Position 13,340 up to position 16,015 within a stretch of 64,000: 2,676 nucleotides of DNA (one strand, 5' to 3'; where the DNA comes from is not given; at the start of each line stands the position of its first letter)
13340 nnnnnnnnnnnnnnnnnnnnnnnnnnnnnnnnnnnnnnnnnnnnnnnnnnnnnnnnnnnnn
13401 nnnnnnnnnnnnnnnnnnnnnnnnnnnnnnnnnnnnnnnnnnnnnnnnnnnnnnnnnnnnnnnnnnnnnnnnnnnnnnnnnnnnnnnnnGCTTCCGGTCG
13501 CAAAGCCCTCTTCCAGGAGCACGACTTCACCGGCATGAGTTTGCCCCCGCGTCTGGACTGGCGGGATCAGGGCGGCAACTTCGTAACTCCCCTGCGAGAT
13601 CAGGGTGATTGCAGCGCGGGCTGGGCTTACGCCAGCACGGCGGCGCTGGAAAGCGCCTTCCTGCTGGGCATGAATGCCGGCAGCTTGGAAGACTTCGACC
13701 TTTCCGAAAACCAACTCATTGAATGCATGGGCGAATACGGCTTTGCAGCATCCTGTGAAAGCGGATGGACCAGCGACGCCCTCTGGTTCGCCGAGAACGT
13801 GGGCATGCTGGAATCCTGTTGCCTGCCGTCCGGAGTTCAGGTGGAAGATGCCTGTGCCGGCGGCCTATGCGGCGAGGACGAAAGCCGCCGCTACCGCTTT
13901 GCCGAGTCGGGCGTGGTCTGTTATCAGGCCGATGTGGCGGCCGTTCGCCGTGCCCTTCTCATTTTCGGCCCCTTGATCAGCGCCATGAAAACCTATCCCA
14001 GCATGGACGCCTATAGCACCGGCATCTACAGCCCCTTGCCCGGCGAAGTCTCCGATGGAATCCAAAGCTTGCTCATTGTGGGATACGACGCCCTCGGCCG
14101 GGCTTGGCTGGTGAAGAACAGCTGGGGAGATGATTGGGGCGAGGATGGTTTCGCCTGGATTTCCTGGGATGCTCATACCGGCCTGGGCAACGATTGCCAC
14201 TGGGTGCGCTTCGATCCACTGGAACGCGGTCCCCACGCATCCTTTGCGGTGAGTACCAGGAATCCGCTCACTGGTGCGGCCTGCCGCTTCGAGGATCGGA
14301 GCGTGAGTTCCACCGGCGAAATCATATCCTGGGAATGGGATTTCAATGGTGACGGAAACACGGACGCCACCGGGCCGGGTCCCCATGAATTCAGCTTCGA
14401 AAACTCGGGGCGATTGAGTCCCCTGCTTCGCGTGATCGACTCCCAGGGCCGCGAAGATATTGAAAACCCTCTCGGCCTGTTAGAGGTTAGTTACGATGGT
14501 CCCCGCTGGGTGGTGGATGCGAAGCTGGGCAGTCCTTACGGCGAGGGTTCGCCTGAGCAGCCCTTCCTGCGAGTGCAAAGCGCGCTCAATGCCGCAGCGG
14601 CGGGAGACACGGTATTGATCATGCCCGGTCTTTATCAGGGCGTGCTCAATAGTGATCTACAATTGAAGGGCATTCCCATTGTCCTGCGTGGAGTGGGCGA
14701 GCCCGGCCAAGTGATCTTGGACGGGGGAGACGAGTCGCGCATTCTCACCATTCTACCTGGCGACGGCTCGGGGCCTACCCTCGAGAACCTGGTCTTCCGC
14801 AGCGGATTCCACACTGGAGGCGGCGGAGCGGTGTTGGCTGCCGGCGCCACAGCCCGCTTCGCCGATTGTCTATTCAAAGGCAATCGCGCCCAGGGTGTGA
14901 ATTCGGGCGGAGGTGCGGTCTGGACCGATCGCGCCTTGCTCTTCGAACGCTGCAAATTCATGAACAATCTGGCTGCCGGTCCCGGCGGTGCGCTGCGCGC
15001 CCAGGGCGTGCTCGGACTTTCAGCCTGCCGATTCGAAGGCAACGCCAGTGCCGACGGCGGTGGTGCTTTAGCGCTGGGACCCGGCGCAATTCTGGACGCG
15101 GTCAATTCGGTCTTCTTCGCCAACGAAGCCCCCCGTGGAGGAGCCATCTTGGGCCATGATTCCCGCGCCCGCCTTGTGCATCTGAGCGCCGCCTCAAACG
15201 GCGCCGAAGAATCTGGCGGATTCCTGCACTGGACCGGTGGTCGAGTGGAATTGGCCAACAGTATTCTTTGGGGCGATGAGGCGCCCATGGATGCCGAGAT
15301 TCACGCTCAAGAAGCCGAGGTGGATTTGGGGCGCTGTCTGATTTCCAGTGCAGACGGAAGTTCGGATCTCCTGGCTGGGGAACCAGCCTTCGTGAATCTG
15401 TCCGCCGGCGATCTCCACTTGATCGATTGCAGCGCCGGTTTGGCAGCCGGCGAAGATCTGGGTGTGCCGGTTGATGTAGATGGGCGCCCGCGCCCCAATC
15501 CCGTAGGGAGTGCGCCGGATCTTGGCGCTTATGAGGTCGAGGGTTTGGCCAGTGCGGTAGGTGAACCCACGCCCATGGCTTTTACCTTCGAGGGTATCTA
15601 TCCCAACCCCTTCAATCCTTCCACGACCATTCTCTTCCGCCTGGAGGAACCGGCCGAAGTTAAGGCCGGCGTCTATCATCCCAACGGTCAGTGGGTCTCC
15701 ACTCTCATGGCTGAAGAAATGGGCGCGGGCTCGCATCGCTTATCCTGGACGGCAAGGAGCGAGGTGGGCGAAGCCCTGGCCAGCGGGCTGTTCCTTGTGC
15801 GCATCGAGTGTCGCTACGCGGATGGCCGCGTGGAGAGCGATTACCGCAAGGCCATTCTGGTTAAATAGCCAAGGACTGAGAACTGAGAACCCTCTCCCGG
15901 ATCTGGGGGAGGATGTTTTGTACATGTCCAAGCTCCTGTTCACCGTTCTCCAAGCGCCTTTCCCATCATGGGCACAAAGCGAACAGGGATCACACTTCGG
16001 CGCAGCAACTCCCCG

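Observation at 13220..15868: Papain-like domain with both catalytic dyad residues substituted (Cys25 to Gly, His159 to Gln): a probable pseudo-protease on a T9SS cargo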

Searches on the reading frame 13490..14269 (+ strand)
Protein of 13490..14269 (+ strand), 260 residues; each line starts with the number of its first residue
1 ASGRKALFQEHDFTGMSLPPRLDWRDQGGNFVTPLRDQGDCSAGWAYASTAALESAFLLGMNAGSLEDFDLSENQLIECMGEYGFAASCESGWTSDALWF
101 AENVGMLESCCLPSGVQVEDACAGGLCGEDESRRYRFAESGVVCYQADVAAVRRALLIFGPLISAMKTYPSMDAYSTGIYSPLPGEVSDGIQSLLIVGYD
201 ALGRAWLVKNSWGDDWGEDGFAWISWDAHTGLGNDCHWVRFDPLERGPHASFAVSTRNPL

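Call 17: search_protein_representatives(protein=window:13490-14269:+)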
Query: 260 residues. Proteins with E-value up to 0.001 (for the whole library): 21460; up to 1e-10: 6163; up to 1e-30: 69. The best 150 are listed.
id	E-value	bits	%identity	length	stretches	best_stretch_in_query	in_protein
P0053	3.8e-122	423.0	69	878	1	2-259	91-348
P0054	7.3e-64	231.8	48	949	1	17-255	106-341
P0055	1.1e-59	218.0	50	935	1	18-255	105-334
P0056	1.9e-53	197.6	45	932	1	22-252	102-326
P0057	1.4e-51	191.4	32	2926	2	13-227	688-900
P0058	7.6e-49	182.5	41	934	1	21-259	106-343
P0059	3.2e-47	177.2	44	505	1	20-251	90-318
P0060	9.7e-46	172.3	33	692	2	17-226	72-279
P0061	1.2e-45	172.0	39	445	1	21-258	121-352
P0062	2.7e-43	164.3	38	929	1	21-257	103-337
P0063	1.3e-41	158.8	42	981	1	22-255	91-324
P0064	3.6e-40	154.0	31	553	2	17-225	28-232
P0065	9.2e-37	142.9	33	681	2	10-222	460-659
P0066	1.0e-36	142.7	39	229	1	16-229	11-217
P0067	1.9e-36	141.8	41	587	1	19-227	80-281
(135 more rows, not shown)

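Call 20: find_encoding_contigs(protein=P0053, flank=8000, max_places=3)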
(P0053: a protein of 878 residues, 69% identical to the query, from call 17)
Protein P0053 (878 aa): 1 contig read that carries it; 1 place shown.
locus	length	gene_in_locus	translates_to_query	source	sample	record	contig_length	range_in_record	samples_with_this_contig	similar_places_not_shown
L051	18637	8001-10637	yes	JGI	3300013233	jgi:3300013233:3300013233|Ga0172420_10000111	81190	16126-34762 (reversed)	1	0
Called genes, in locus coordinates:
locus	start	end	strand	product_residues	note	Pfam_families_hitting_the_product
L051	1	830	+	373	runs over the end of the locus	PF02163:Peptidase_M50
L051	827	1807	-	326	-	PF04389:Peptidase_M28, PF01546:Peptidase_M20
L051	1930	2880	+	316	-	PF03320:FBPase_glpX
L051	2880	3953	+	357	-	PF13424:TPR_12 (faint), PF07719:TPR_2 (faint), PF13431:TPR_17 (faint), PF13181:TPR_8 (faint), PF13428:TPR_14 (weak), PF14559:TPR_19 (weak), PF13432:TPR_16 (weak), PF14559:TPR_19 (weak), +2 more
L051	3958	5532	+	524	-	PF00251:Glyco_hydro_32N, PF22847:Glyco_hydro_43_rel (faint)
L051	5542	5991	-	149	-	PF13860:FlgD_ig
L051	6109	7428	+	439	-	PF05496:RuvB_N, PF13604:AAA_30 (faint), PF00004:AAA, PF01078:Mg_chelatase (faint), PF16193:AAA_assoc_2, PF12002:MgsA_C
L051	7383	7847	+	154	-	PF13480:Acetyltransf_6, PF00583:Acetyltransf_1, PF13673:Acetyltransf_10, PF13508:Acetyltransf_7, PF08445:FR47 (weak)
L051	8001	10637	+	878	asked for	PF00112:Peptidase_C1, PF02415:Chlam_PMP (faint), PF18911:PKD_4 (weak), PF22842:Pel9A-like_beta_helix (faint), PF13229:Beta_helix (weak), PF13860:FlgD_ig (weak)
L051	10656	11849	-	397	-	PF02415:Chlam_PMP (faint)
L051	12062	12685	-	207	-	PF01135:PCMT, PF13649:Methyltransf_25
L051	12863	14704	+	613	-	PF00496:SBP_bac_5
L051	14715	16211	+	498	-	PF00528:BPD_transp_1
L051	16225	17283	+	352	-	PF00528:BPD_transp_1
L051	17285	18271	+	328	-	PF00005:ABC_tran, PF13304:AAA_21 (faint), PF08352:oligo_HPY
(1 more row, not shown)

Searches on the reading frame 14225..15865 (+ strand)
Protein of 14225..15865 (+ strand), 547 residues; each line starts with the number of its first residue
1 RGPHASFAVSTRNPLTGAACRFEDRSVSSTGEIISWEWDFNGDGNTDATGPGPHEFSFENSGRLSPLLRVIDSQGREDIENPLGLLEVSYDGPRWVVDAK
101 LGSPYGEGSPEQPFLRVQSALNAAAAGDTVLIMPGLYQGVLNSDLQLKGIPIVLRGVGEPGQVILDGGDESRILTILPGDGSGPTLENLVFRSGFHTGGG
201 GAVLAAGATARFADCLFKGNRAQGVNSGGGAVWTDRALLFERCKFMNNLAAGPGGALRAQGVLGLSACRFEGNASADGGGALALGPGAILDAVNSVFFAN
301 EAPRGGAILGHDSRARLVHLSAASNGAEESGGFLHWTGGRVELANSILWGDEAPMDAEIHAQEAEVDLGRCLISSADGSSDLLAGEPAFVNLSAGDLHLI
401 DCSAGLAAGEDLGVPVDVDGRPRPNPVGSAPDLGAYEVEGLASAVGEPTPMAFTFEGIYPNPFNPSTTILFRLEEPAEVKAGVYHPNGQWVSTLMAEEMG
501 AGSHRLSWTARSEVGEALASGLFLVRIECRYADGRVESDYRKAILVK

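Call 71: search_solved_structures(query=window:14225-15865:+, max_evalue=1)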
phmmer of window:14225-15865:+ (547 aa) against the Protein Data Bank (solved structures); distinct sequences matched with E-value up to 1: 13.
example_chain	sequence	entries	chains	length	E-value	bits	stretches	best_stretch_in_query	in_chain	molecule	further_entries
9lrk_A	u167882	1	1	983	0.00035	22.3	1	25-80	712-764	Collagenase ColH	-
9lqj_A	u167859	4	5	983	0.00035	22.3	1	25-80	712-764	Collagenase ColH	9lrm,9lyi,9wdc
4u6t_A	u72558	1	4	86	0.0021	19.7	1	25-80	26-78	ColH protein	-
4u7k_A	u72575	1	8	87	0.0022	19.7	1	25-80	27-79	ColH protein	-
3vst_A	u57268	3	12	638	0.0064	18.1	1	99-140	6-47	Xylosidase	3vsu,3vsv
4l9d_A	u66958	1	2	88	0.0079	17.8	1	16-80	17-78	Protease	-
4jrw_A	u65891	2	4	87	0.014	17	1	13-78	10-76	Collagenase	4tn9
2y72_A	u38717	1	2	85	0.015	16.9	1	13-78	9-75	COLLAGENASE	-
4aqo_A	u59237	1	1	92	0.016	16.8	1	13-78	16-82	COLLAGENASE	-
2c26_A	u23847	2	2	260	0.077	14.6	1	2-78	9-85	ENDOGLUCANASE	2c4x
7eh9_A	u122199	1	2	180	0.13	13.8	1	465-528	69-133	Basal-body rod modification protein FlgD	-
7bhq_A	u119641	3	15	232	0.21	13.1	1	465-528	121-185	Basal-body rod modification protein FlgD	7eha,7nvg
6aem_A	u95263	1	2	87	0.42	12.1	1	24-78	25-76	PKD domain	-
